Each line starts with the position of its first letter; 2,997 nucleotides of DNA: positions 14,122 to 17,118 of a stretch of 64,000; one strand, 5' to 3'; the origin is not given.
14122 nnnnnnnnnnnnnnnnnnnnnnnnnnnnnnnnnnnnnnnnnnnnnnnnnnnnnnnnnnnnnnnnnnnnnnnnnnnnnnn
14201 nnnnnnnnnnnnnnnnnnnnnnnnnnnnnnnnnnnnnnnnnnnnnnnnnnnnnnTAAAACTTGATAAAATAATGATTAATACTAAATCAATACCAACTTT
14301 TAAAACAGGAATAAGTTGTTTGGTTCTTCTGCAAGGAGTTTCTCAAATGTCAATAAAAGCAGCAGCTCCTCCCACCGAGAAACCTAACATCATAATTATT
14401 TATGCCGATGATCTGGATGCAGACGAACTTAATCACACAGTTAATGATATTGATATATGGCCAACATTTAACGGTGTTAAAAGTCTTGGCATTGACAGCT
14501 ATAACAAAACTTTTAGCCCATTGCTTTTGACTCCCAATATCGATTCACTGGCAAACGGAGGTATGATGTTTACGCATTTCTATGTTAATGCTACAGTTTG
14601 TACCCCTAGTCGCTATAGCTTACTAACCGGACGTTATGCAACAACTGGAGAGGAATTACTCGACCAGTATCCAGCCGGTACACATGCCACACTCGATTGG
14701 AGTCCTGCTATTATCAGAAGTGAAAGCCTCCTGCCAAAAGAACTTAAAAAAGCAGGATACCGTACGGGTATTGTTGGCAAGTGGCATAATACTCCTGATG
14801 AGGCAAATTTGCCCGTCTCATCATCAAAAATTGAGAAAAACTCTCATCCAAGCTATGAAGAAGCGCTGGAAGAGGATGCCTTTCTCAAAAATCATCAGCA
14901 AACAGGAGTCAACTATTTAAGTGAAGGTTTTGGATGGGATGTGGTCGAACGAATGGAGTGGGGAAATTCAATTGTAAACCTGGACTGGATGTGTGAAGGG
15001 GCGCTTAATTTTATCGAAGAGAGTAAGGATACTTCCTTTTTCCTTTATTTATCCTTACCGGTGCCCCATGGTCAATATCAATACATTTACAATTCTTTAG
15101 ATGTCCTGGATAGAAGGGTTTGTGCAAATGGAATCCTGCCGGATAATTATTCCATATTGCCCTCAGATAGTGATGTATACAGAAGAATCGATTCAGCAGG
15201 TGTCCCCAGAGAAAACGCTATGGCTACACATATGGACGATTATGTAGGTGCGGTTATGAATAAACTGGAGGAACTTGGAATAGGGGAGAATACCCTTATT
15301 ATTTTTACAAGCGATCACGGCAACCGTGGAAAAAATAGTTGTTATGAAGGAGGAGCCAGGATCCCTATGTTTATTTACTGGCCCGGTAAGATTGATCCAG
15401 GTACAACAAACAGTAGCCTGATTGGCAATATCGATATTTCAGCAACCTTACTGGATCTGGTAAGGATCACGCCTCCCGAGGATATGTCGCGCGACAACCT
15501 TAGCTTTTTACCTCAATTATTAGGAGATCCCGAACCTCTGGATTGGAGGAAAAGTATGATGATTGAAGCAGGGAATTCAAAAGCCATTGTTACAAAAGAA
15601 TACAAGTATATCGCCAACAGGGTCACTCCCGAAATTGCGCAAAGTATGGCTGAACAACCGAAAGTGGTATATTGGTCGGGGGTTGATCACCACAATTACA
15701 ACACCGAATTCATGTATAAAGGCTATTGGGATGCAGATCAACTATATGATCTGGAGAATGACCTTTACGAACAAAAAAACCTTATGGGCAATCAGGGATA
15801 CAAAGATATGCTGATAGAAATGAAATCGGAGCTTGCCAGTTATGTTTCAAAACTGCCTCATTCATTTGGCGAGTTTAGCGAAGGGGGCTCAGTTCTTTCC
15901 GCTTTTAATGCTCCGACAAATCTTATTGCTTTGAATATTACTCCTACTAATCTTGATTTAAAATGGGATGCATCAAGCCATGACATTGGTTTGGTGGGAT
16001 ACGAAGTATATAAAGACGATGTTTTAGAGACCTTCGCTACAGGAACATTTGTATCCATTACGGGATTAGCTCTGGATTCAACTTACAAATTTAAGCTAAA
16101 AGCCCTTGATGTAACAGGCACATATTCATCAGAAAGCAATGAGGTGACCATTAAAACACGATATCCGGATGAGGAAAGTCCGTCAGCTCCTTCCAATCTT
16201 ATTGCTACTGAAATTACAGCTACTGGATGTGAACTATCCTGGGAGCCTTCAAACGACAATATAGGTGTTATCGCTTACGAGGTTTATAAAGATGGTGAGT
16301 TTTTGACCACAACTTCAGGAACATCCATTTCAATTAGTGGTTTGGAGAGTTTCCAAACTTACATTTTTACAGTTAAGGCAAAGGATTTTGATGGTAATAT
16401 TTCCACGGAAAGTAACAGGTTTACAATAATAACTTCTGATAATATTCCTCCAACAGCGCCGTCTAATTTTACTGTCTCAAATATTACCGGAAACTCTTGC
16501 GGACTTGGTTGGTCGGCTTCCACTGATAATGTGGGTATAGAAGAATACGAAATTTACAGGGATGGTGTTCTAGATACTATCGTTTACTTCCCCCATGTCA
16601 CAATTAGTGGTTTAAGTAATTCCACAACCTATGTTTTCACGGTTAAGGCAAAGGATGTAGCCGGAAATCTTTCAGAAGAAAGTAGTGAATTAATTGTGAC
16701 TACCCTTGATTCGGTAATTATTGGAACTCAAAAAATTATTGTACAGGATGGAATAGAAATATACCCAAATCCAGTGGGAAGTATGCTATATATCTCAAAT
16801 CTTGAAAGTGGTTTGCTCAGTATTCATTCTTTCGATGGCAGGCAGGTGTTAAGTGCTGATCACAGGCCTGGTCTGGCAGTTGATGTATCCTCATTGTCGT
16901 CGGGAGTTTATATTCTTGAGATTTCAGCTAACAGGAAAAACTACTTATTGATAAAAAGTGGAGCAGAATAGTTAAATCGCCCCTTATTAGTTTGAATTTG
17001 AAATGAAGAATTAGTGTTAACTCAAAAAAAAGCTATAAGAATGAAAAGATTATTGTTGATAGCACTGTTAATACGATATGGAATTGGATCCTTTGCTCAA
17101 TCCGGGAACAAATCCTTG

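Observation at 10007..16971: Adjacent T9SS-exported modular enzymes sharing one FN3 repeat family, including an extracellular sulfatase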

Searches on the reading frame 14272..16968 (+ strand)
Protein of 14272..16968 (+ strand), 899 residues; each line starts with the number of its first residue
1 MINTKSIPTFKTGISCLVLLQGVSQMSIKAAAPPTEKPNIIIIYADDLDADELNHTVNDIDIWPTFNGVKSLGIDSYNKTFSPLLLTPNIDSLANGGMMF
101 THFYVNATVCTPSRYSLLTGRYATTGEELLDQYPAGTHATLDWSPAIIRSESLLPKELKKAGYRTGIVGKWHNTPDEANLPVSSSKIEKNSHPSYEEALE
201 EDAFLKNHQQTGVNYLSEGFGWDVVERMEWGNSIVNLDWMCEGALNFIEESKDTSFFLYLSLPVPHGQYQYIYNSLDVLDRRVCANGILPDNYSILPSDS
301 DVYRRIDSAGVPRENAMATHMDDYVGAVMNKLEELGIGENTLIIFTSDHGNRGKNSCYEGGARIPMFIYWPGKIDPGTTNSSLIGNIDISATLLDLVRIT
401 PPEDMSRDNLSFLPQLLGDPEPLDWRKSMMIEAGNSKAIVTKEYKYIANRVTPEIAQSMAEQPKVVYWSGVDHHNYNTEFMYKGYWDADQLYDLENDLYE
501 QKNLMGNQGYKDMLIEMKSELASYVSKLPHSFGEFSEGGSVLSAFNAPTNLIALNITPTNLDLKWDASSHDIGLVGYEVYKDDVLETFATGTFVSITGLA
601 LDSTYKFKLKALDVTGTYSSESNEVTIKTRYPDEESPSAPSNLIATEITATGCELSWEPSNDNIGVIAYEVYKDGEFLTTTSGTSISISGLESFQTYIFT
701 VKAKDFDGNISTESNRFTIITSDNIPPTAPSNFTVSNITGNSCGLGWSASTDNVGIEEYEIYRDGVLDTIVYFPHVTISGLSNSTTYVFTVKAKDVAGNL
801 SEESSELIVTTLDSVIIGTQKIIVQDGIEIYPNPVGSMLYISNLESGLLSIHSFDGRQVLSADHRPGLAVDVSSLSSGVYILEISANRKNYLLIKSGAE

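Call 6: search_protein_families(library=pfam, proteins=[window:14272-16968:+], max_evalue=0.01)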
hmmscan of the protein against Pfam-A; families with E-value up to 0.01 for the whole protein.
window:14272-16968:+ (899 aa): 13 families
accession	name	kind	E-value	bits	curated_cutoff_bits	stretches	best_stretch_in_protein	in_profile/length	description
PF00884.28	Sulfatase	-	5.2e-43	147.9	25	1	38-397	1-299/301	Sulfatase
PF00041.27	fn3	-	1.4e-28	99.4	25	3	729-808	2-82/84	Fibronectin type III domain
PF16347.10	SGSH_C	-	1.2e-17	65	29.3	1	348-431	2-82/154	N-sulphoglucosamine sulphohydrolase, C-terminal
PF16893.11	fn3_2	-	3.9e-14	53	27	1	551-629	8-89/89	Fibronectin type III domain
PF18962.6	Por_Secre_tail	-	1.3e-08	35.4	27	1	830-890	1-68/75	Secretion system C-terminal sorting domain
PF01663.27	Phosphodiest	-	1.3e-06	28.7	23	1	317-350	187-220/342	Type I phosphodiesterase / nucleotide pyrophosphatase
PF02995.22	DUF229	-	9e-06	25.1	25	1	316-354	308-346/496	Protein of unknown function (DUF229)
PF16656.11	Pur_ac_phosph_N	-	1.2e-05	26.2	30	0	769-802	56-87/93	Purple acid Phosphatase, N-terminal domain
PF07495.19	Y_Y_Y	-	5.6e-05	23.4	26.6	0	668-718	11-61/65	Y_Y_Y domain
PF13750.12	Big_3_3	-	0.00082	19.5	27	0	691-718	118-145/157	Bacterial Ig-like domain (group 3)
PF19743.5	ASTN1_2_fn3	-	0.00092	20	24.3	0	594-629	89-123/123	ASTN1/2 Fn3 domain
PF22352.2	K319L-like_PKD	-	0.0031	17.9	27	0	678-713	44-78/84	K319L-like, PKD domain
PF25059.1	FN3_DSCAM-DSCAML_C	-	0.0096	16.7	39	0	776-804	47-75/89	DSCAM/DSCAML C-terminal Fn3-like domain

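Call 7: search_protein_families(library=ncbifam, proteins=[window:14272-16968:+], max_evalue=0.01)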
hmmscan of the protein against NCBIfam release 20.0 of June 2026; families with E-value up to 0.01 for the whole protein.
window:14272-16968:+ (899 aa): 10 families
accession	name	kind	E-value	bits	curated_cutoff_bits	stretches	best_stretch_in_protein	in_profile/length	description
NF041611.1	exoglucan_CbhB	equivalog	1e-49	169.5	1950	2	536-725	697-890/997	exoglucanase CbhB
NF010322.0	PRK13759.1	equivalog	1.4e-40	139.2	481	2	82-450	27-416/486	arylsulfatase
TIGR03417.1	chol_sulfatase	equivalog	1.4e-26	93.5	433.45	2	318-464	259-414/500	choline-sulfatase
NF052527.1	Mn_arylsulf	exception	8.9e-25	87.5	850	1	82-452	23-413/479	manganese-dependent arylsulfatase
NF045661.1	HdlasePehA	equivalog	1.7e-23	83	900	2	317-433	287-408/506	phosphoric/sulfuric ester hydrolase PehA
NF045522.1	MXAN_2561_fam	equivalog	3.4e-09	36.6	150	1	775-810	222-257/304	MXAN_2561 family MXYO-CTERM-anchored protein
TIGR04183.1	Por_Secre_tail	domain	6.7e-09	35.6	23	1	830-890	1-64/72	T9SS type A sorting domain-containing protein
NF038113.1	T9SSA_dep_M36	equivalog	2.8e-05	22.5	885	1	816-891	782-862/869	T9SS-dependent M36 family metallopeptidase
NF038282.1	LapC_YejM_PbgA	exception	0.00026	19.4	825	1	313-407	413-512/584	LPS biosynthesis-modulating metalloenzyme YejM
NF001639.0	PRK00419.1-1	equivalog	0.0096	14.9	577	0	460-533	64-137/391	DNA primase small subunit PriS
